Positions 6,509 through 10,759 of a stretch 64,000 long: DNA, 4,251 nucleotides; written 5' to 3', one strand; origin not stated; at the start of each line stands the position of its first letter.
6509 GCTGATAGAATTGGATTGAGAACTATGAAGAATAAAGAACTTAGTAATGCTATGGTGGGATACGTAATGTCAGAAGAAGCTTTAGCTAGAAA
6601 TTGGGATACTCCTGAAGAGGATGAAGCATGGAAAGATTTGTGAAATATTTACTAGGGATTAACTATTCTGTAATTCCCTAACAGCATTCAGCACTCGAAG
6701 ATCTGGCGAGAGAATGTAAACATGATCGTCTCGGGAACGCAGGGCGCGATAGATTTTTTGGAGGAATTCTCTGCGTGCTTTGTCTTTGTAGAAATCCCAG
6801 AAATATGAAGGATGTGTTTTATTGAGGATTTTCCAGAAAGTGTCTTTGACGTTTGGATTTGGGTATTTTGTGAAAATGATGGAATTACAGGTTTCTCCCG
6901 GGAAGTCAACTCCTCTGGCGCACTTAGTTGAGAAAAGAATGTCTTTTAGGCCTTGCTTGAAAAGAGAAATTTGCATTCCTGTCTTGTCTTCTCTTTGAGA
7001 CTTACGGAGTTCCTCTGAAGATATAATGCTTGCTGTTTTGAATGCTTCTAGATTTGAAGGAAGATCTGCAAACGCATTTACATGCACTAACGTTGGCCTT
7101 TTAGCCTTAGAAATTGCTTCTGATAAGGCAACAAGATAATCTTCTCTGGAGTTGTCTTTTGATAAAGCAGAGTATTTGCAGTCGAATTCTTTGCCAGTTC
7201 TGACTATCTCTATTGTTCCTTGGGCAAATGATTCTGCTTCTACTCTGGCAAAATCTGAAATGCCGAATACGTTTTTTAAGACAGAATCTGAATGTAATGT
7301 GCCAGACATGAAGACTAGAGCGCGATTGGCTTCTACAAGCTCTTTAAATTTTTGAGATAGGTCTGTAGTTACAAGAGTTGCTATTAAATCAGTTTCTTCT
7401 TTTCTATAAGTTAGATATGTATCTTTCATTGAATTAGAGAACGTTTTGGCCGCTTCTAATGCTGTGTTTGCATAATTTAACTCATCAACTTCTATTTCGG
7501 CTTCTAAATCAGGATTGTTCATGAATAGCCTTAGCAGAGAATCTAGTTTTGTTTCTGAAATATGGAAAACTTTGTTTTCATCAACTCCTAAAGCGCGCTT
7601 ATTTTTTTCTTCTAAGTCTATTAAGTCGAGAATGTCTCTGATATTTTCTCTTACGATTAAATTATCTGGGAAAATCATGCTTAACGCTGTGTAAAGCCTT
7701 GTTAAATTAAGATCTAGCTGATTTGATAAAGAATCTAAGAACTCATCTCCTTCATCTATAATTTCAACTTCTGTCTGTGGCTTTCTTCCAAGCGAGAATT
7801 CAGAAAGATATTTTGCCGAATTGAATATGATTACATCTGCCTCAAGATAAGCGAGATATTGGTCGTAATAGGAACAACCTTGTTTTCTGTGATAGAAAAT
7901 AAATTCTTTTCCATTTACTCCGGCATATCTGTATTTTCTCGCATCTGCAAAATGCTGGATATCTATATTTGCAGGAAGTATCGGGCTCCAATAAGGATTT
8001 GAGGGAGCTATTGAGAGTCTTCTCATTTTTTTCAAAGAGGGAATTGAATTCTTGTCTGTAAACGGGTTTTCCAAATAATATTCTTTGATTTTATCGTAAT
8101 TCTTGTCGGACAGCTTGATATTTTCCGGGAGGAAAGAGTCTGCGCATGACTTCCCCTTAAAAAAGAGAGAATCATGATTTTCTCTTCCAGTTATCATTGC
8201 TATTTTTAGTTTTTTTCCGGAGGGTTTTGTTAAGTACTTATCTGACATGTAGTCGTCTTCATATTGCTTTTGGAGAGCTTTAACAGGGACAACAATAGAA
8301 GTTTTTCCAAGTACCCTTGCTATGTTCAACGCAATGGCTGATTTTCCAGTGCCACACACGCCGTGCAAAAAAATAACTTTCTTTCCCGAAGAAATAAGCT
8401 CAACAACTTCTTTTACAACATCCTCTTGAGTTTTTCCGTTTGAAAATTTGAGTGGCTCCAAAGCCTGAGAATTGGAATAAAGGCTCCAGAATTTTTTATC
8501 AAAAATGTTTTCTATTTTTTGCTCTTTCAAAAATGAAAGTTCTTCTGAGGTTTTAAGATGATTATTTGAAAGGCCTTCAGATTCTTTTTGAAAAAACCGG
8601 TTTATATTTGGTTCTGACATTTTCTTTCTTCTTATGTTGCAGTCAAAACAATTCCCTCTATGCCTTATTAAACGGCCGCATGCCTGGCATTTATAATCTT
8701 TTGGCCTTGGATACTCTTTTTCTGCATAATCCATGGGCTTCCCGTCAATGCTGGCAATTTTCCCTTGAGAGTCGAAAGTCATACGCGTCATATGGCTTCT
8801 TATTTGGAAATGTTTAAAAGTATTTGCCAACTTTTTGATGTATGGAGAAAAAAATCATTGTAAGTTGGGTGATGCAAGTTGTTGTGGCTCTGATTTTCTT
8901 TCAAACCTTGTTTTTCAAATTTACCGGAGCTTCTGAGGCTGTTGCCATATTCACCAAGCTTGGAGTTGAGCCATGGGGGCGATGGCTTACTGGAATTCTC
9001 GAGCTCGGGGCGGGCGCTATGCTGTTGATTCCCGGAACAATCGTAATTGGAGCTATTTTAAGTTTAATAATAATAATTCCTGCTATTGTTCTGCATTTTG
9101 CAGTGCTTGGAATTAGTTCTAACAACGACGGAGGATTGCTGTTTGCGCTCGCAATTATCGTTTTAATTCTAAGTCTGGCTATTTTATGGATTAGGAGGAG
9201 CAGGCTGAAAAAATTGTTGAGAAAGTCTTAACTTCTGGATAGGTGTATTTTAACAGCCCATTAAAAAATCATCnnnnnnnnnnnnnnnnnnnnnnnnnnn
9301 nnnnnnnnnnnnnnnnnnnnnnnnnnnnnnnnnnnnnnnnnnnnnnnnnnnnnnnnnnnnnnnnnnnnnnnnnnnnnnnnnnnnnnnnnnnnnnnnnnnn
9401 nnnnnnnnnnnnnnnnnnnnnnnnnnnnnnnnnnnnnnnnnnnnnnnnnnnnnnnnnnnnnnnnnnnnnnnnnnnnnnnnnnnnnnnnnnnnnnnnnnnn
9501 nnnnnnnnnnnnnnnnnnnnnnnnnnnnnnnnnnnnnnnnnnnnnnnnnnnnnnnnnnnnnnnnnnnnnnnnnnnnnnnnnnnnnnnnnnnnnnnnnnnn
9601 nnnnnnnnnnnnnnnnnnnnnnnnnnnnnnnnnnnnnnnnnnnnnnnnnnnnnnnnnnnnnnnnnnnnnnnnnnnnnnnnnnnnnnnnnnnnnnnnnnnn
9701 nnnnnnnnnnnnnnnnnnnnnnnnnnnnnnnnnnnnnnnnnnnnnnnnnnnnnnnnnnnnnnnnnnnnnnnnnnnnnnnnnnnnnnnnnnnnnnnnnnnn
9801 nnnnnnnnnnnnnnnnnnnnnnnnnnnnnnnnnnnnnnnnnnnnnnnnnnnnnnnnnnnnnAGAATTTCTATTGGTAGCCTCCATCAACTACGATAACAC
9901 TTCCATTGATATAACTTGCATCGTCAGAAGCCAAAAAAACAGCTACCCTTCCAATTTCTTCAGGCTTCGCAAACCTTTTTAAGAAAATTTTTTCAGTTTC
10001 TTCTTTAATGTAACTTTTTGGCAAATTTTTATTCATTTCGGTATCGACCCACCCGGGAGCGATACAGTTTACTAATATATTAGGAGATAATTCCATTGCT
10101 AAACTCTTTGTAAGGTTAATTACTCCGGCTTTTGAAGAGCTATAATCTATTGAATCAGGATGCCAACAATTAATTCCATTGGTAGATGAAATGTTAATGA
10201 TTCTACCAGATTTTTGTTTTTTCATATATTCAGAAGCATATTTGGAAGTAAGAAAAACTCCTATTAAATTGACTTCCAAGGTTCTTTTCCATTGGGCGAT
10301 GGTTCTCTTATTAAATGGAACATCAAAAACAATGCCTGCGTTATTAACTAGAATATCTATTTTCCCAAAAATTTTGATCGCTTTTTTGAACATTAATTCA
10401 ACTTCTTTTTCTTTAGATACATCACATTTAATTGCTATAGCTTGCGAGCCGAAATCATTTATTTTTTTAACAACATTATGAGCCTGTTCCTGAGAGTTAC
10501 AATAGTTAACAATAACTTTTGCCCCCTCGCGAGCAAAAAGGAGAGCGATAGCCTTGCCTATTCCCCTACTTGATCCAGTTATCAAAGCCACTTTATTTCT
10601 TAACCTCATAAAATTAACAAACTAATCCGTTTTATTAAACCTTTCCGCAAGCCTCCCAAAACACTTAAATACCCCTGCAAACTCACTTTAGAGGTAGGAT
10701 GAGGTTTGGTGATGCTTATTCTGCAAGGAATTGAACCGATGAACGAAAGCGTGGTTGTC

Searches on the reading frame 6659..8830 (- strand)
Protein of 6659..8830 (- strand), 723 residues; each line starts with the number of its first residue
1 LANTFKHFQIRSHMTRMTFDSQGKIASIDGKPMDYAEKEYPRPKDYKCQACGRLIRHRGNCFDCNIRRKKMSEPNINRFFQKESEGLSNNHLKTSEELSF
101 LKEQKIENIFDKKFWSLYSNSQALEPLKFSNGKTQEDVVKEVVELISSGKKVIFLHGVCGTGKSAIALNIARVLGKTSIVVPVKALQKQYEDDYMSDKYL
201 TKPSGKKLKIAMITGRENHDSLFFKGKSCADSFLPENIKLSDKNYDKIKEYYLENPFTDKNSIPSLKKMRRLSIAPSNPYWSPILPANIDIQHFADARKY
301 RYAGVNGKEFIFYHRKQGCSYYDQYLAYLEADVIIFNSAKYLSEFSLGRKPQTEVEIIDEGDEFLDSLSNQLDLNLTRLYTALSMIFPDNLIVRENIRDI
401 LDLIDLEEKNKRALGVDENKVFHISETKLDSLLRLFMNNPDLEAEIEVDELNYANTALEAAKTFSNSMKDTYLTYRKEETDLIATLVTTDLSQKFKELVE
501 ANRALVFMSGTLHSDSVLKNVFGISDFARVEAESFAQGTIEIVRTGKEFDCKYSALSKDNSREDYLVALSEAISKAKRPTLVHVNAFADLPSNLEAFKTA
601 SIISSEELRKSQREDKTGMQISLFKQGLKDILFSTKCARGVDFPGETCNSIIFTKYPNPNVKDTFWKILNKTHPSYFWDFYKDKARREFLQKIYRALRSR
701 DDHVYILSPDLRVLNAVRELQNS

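Call 14: search_protein_families(library=pfam, proteins=[window:6659-8830:-], max_evalue=0.00001)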
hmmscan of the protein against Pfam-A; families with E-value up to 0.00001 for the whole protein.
window:6659-8830:- (723 aa): 2 families
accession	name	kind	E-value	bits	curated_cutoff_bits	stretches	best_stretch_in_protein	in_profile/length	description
PF13307.12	Helicase_C_2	-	3.9e-15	56.7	25.3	1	571-715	3-156/170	Helicase C-terminal domain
PF04851.21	ResIII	-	4.4e-06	27.2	22.5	0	133-200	6-77/164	Type III restriction enzyme, res subunit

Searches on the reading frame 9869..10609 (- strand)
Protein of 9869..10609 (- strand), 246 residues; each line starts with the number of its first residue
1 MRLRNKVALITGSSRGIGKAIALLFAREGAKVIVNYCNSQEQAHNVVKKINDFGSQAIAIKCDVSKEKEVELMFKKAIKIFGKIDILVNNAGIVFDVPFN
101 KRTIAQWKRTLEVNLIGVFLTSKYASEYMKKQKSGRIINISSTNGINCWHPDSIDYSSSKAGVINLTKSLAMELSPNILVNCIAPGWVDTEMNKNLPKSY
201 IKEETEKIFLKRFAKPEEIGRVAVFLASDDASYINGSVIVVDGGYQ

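Call 14: search_protein_families(library=pfam, proteins=[window:9869-10609:-], max_evalue=0.00001)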
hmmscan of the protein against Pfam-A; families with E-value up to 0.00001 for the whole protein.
window:9869-10609:- (246 aa): 4 families
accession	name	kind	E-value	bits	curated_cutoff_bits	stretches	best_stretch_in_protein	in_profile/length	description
PF13561.12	adh_short_C2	-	5.1e-69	232.9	27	1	14-245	5-235/236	Enoyl-(Acyl carrier protein) reductase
PF00106.31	adh_short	-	1.8e-61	207.4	26.6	1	6-198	1-192/195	short chain dehydrogenase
PF08659.16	KR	-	2.2e-13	51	22.6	1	8-119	3-117/180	KR domain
PF23441.1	SDR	-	8.9e-09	35.5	27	1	3-195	5-201/258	SDR-like rossmann domain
